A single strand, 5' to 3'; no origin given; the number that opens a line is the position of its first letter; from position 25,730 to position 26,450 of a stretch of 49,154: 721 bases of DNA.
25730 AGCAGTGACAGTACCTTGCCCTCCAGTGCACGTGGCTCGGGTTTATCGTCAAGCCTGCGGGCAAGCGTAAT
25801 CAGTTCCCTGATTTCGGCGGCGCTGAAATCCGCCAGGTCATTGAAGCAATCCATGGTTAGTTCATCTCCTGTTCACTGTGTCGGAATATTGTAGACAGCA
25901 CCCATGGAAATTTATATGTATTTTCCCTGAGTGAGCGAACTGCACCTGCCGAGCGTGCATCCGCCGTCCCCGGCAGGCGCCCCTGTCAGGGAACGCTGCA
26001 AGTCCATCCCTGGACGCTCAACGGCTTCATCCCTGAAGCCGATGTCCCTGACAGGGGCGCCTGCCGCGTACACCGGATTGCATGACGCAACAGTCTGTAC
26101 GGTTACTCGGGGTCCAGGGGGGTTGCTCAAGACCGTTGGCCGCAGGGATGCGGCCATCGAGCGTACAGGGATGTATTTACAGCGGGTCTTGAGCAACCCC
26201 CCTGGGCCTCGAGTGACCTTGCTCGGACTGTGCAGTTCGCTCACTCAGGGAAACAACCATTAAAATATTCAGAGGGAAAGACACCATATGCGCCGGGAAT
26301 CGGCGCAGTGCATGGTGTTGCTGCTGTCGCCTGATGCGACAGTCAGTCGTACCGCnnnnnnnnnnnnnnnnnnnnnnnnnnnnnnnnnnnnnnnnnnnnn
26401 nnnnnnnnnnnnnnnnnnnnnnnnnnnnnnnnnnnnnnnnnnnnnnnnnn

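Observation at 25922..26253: Three-copy, 330-395 bp nested-palindromic intergenic element with a conserved multi-branch fold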

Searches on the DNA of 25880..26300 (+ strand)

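Call 11: search_dna_similar(query=window:25915-26260:+, collection=plasmids, mode=distant, max_rows=40)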
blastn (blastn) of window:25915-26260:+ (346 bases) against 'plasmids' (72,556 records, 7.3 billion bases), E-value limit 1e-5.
No match.

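Call 12: search_dna_similar(query=window:25915-26260:+, collection=phages, mode=distant, max_rows=20)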
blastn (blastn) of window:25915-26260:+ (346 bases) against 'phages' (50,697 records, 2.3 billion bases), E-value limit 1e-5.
No match.

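Call 19: search_rna_families(source=window, start=25880, end=26300, threshold=evalue, max_evalue=10)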
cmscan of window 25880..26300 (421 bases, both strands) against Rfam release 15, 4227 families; matches with E-value up to 10: 12.
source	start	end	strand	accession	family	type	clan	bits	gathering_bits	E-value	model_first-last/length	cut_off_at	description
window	26110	26209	+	RF03292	mir-1301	Gene; miRNA;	-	32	63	0.00053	1-80/80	no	mir-1301 microRNA precursor family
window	26130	26242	-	RF02770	Ysr224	Gene; sRNA;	-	27.6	70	0.00026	1-107/107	no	Yersinia sRNA 224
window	25965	26072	-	RF03710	mir-1451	Gene; miRNA;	-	25.9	85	0.063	1-92/92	no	mir-1451 microRNA precursor family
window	25965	26072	-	RF03868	mir-H2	Gene; miRNA;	-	24.5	92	0.075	1-77/77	no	mir-H2 microRNA precursor family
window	25953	26085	+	RF03296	MIR8788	Gene; miRNA;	-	24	124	0.075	1-138/138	no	MIR8788 microRNA precursor family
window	25966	26071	+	RF03868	mir-H2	Gene; miRNA;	-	23.6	92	0.13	1-77/77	no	mir-H2 microRNA precursor family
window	25955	26082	-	RF01731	TwoAYGGAY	Cis-reg;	CL00106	23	43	0.32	1-168/168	no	TwoAYGGAY RNA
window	25972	26065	+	RF03271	mir-1247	Gene; miRNA;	-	18.6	70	1.6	1-74/74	no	mir-1247 microRNA precursor family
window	25936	26041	-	RF01736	flg-Rhizobiales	Cis-reg;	-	18.3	55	0.15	1-141/141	no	flg-Rhizobiales RNA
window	25976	26061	-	RF00868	mir-BART15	Gene; miRNA;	-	16.8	70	1.6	1-79/79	no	mir-BART15 microRNA precursor family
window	26120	26180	+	RF02241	Xoo2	Gene; sRNA;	-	14.3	45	2.8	1-78/78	no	Xanthomonadaceae sRNA Xoo2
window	25976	26049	+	RF02770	Ysr224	Gene; sRNA;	-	12.9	70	4.4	1-107/107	no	Yersinia sRNA 224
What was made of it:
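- On Rfam RF01731 TwoAYGGAY: 23 bits, E = 0.32 (call 19).
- Closest known: Rfam RF01731 TwoAYGGAY RNA. Same: It is a three-way junction in which two hairpin loops carry A-Y-GGA-Y. The weak hit falls on the GGGA strand of arm 1 (call 19).
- No Rfam Csr/Rsm family matches at E up to 10 (call 19).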

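Call 20: search_rna_families(source=window, start=25940, end=26250, threshold=evalue, max_evalue=1, show_alignments=8)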
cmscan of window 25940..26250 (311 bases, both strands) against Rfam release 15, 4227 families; matches with E-value up to 1: 5.
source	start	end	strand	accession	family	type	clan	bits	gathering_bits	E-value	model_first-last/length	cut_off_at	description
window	26110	26209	+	RF03292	mir-1301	Gene; miRNA;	-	32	63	0.00039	1-80/80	no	mir-1301 microRNA precursor family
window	26130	26242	-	RF02770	Ysr224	Gene; sRNA;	-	27.6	70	0.00019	1-107/107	no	Yersinia sRNA 224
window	25965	26072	-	RF03710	mir-1451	Gene; miRNA;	-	25.9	85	0.046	1-92/92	no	mir-1451 microRNA precursor family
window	25965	26072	-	RF03868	mir-H2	Gene; miRNA;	-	24.5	92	0.056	1-77/77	no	mir-H2 microRNA precursor family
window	25966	26071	+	RF03868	mir-H2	Gene; miRNA;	-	23.6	92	0.094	1-77/77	no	mir-H2 microRNA precursor family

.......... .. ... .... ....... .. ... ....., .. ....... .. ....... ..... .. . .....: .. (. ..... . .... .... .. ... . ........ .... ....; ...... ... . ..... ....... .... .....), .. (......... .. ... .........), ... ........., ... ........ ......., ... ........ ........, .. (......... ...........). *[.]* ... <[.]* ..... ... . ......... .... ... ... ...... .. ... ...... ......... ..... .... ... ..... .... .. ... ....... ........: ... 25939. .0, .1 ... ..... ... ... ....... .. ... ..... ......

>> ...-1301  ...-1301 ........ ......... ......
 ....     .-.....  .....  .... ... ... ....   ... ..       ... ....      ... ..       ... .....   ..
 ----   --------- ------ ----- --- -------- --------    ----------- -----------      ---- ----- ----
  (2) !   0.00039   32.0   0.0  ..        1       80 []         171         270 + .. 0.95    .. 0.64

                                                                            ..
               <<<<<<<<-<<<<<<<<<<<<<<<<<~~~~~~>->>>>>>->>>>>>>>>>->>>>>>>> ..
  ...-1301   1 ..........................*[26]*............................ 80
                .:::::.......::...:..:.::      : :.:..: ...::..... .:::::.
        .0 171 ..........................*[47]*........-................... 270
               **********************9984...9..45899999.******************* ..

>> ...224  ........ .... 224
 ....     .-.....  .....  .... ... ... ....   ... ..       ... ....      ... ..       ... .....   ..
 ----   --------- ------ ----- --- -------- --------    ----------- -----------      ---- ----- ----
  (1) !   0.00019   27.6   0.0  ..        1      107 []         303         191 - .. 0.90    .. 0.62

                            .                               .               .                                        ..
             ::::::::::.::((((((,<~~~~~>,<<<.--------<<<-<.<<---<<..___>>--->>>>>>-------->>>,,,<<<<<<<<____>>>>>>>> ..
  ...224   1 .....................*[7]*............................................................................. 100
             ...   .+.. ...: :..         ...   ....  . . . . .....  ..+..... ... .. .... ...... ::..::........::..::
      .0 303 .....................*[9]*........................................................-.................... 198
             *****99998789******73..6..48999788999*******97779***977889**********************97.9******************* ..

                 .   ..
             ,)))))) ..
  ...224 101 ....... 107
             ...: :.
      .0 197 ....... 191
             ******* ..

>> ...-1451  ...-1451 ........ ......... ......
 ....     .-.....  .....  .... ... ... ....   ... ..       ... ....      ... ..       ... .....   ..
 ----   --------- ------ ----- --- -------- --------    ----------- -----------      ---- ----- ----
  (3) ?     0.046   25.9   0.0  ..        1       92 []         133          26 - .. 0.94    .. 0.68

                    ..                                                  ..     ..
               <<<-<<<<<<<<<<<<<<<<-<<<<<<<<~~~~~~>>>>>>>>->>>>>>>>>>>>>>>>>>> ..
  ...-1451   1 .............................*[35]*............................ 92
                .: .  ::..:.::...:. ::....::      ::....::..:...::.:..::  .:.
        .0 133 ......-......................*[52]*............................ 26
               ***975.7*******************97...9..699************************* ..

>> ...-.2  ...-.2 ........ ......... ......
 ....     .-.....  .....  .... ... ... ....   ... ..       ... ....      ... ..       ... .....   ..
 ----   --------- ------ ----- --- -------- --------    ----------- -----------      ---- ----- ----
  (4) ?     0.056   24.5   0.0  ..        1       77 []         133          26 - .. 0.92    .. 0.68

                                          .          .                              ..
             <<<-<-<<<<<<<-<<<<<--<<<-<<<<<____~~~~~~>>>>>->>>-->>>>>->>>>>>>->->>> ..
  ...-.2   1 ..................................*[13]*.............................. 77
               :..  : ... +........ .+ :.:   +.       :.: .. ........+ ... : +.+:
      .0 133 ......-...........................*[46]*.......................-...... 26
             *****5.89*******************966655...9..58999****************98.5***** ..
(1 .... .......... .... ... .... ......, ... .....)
